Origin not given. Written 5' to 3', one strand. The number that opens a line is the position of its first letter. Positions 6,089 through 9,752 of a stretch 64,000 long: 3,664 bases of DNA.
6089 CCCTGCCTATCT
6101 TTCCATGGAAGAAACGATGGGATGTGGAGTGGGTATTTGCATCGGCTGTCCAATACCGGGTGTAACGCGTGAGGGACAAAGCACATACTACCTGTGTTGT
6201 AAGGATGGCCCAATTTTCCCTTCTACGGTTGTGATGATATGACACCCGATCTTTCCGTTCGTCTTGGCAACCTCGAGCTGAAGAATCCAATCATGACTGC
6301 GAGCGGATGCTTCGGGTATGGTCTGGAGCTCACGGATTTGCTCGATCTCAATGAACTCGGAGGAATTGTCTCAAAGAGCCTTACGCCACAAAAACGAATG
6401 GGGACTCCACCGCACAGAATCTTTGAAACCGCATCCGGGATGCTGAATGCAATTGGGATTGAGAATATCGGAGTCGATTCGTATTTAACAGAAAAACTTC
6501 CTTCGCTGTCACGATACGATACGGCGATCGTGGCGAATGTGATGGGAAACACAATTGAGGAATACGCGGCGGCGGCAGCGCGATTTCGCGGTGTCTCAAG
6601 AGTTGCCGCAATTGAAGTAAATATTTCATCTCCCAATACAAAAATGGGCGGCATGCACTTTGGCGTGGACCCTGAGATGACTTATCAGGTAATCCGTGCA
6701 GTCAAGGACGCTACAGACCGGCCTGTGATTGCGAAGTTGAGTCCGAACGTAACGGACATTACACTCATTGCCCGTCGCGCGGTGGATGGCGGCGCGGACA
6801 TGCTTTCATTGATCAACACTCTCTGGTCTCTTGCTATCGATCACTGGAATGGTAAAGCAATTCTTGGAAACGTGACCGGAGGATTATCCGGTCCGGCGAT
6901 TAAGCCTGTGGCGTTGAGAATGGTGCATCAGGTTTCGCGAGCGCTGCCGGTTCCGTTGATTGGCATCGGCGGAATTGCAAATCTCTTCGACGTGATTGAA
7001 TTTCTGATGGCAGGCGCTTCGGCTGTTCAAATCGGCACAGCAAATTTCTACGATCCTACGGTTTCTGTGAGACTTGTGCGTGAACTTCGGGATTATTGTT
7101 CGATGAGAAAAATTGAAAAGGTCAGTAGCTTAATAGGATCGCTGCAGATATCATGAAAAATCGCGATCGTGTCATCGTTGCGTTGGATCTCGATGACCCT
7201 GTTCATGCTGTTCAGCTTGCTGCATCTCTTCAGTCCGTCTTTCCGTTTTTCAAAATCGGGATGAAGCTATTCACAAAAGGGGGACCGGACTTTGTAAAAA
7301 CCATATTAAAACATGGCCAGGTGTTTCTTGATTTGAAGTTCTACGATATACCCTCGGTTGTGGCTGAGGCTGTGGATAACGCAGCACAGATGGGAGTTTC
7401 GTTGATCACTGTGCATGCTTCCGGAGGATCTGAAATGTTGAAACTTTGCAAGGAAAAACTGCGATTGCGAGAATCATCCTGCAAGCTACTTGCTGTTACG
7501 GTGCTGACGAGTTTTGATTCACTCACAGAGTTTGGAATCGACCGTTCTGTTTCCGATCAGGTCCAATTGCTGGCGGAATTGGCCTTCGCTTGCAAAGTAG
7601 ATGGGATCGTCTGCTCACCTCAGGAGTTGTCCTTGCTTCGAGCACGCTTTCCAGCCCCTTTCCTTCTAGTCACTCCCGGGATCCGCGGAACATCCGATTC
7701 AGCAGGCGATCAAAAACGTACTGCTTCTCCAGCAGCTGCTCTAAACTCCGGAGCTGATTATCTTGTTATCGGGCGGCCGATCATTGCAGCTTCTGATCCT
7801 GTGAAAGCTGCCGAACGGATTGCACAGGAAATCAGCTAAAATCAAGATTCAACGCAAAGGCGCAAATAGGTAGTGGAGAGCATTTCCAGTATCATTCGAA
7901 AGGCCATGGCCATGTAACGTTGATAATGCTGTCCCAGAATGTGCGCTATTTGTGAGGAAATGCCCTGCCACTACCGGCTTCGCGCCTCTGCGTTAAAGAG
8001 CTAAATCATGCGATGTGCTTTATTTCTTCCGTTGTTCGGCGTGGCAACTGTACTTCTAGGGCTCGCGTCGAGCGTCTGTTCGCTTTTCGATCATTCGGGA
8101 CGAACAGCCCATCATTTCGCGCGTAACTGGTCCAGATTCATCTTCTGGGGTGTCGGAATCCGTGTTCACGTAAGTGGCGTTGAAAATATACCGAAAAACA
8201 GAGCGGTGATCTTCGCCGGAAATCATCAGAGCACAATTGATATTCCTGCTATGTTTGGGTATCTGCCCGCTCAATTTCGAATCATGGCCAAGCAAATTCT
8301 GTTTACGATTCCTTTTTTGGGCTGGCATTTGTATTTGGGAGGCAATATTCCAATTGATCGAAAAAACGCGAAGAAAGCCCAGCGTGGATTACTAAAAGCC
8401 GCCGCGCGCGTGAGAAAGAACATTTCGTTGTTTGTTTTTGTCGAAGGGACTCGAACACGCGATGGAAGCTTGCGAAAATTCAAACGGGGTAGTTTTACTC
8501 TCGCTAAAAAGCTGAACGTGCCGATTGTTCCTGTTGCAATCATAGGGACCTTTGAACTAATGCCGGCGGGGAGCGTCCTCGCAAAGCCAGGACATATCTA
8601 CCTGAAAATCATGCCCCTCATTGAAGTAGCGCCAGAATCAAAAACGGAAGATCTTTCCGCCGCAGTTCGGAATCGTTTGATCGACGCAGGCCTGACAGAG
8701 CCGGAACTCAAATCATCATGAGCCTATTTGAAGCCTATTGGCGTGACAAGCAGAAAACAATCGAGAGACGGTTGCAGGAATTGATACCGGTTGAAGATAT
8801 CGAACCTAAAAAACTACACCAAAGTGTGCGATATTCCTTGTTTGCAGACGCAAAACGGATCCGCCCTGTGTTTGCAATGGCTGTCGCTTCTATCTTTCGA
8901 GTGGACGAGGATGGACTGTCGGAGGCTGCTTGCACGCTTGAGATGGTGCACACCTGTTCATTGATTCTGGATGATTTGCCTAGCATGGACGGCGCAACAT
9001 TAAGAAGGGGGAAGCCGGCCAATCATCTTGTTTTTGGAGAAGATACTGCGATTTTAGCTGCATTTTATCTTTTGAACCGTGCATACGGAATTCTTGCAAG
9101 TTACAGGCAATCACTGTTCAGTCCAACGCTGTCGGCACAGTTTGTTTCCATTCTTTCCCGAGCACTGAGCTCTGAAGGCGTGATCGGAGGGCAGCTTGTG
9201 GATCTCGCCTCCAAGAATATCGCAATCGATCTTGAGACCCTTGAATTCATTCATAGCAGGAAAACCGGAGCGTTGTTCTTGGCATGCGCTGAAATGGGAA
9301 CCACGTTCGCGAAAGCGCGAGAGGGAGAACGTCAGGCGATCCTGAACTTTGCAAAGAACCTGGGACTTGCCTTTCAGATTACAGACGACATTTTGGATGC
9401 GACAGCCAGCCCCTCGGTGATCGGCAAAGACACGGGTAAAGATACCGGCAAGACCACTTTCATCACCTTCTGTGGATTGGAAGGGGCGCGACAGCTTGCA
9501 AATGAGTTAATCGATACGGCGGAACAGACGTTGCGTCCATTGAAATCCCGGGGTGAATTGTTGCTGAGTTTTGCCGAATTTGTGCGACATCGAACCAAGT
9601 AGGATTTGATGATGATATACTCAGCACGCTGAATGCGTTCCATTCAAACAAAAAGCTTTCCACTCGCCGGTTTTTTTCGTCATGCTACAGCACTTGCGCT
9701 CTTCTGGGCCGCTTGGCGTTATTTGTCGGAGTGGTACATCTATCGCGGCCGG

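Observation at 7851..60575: Same-architecture, different-sequence hairpin elements fill almost every intergenic gap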

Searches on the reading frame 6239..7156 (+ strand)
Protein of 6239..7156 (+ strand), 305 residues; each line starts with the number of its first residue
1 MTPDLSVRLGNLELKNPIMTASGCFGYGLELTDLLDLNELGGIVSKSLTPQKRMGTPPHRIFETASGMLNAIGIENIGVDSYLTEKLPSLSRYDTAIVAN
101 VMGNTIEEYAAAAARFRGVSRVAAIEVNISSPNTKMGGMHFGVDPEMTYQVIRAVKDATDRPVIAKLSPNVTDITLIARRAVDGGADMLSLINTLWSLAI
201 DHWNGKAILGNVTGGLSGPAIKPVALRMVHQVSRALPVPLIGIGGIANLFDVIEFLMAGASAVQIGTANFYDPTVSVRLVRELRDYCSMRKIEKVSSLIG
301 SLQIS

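Call 78: search_protein_families(library=pfam, proteins=[window:6239-7156:+], max_evalue=0.0001)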
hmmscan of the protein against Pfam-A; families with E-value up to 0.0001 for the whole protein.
window:6239-7156:+ (305 aa): 3 families
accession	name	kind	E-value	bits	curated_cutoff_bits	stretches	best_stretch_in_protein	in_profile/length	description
PF01180.27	DHO_dh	-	3.2e-76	256.7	27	1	5-285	2-289/291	Dihydroorotate dehydrogenase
PF01207.24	Dus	-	3.1e-08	33.5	20.4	0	223-278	170-226/311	Dihydrouridine synthase (Dus)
PF03060.21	NMO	-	3.6e-08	33.6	28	1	210-268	164-224/331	Nitronate monooxygenase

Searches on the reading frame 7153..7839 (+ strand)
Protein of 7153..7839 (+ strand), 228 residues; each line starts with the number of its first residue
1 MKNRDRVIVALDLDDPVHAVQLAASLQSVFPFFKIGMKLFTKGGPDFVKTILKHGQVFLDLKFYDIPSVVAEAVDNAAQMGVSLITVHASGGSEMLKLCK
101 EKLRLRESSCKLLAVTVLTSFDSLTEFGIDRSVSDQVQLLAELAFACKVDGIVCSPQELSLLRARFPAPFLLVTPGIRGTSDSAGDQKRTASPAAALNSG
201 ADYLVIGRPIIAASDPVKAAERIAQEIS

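Call 78: search_protein_families(library=pfam, proteins=[window:7153-7839:+], max_evalue=0.0001)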
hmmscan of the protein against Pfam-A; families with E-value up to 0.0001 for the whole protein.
window:7153-7839:+ (228 aa): 1 family
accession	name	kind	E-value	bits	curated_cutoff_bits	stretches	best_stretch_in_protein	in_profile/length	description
PF00215.30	OMPdecase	-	1.4e-49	169.4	27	1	6-223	2-221/221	Orotidine 5'-phosphate decarboxylase / HUMPS family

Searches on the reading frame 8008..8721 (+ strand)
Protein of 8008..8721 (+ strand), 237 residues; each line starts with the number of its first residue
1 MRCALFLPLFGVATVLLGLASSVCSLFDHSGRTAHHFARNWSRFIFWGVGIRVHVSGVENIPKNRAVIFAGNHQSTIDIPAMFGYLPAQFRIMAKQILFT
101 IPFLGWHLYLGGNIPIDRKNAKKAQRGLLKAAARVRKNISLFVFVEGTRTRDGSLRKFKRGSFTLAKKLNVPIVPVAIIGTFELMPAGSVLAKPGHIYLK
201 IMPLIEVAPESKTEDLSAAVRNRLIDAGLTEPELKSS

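Call 78: search_protein_families(library=pfam, proteins=[window:8008-8721:+], max_evalue=0.0001)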
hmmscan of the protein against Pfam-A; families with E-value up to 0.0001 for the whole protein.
window:8008-8721:+ (237 aa): 1 family
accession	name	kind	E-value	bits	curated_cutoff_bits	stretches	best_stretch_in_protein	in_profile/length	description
PF01553.26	Acyltransferase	-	1.2e-33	116.2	23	1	52-178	1-131/132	Acyltransferase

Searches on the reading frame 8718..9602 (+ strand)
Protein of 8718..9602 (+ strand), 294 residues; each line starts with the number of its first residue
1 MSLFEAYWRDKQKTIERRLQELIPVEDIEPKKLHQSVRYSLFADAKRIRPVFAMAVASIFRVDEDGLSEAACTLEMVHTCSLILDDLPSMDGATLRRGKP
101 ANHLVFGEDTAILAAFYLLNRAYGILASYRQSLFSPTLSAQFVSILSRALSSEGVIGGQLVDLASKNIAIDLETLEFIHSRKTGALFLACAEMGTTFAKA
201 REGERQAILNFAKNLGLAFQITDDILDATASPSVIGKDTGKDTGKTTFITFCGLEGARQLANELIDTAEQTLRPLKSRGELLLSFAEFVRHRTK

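Call 78: search_protein_families(library=pfam, proteins=[window:8718-9602:+], max_evalue=0.0001)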
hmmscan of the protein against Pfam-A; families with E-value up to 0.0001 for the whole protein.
window:8718-9602:+ (294 aa): 1 family
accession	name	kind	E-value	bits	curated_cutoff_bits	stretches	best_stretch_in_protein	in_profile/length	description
PF00348.22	polyprenyl_synt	-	7.4e-51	173.2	27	1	31-265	2-234/251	Polyprenyl synthetase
